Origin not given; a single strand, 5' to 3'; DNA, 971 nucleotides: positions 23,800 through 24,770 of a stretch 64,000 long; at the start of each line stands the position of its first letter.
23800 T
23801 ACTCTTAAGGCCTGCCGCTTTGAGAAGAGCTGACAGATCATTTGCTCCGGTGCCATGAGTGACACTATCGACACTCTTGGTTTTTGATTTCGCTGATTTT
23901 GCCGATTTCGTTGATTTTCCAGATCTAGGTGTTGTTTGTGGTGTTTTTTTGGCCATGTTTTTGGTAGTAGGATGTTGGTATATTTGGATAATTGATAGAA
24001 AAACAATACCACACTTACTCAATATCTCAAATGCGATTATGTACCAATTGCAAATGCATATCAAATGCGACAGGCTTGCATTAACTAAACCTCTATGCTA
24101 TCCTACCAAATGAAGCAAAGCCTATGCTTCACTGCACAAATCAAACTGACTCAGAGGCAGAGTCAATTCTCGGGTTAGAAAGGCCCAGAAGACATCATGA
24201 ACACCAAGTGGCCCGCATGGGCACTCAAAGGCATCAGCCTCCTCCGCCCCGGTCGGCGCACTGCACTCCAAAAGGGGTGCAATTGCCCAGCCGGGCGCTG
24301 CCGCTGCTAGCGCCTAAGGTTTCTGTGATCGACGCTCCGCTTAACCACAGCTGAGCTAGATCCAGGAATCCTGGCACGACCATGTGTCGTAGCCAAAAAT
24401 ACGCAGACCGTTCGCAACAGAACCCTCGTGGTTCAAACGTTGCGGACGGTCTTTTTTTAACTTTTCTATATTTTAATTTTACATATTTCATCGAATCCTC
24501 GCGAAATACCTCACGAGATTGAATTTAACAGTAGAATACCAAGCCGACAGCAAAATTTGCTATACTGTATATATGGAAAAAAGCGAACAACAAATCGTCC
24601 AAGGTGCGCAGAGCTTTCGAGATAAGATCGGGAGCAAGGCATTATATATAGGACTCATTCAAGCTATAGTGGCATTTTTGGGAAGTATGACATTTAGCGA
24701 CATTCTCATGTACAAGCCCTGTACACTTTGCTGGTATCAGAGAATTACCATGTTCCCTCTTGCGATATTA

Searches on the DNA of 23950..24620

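Call 96: search_rna_families(source=window, start=23950, end=24620, threshold=evalue, max_evalue=1)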
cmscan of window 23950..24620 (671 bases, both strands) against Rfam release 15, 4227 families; matches with E-value up to 1: 2.
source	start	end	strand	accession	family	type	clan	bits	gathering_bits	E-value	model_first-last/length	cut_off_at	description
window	24134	24172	-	RF00947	mir-929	Gene; miRNA;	-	17.1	56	0.89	1-74/74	no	mir-929 microRNA precursor family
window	24278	24342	-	RF02202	UCA1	Gene; lncRNA;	-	14.6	80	0.62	1-75/75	no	Urothelial cancer associated 1 conserved region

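Call 99: search_rna_families(source=window, start=24080, end=24480, threshold=evalue, max_evalue=10)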
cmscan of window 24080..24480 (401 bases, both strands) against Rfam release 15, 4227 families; matches with E-value up to 10: 4.
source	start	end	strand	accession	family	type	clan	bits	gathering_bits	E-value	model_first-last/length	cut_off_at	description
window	24134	24172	-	RF00947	mir-929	Gene; miRNA;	-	17.1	56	0.53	1-74/74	no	mir-929 microRNA precursor family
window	24100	24181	-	RF00584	SNORD105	Gene; snRNA; snoRNA; CD-box;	CL00075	14.9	45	2.9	1-87/87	no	Small nucleolar RNA SNORD105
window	24278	24342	-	RF02202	UCA1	Gene; lncRNA;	-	14.6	80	0.37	1-75/75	no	Urothelial cancer associated 1 conserved region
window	24373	24410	-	RF04320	RsmV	Gene; sRNA;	CL00106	7.3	100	9.5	140-177/196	no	RsmV RNA family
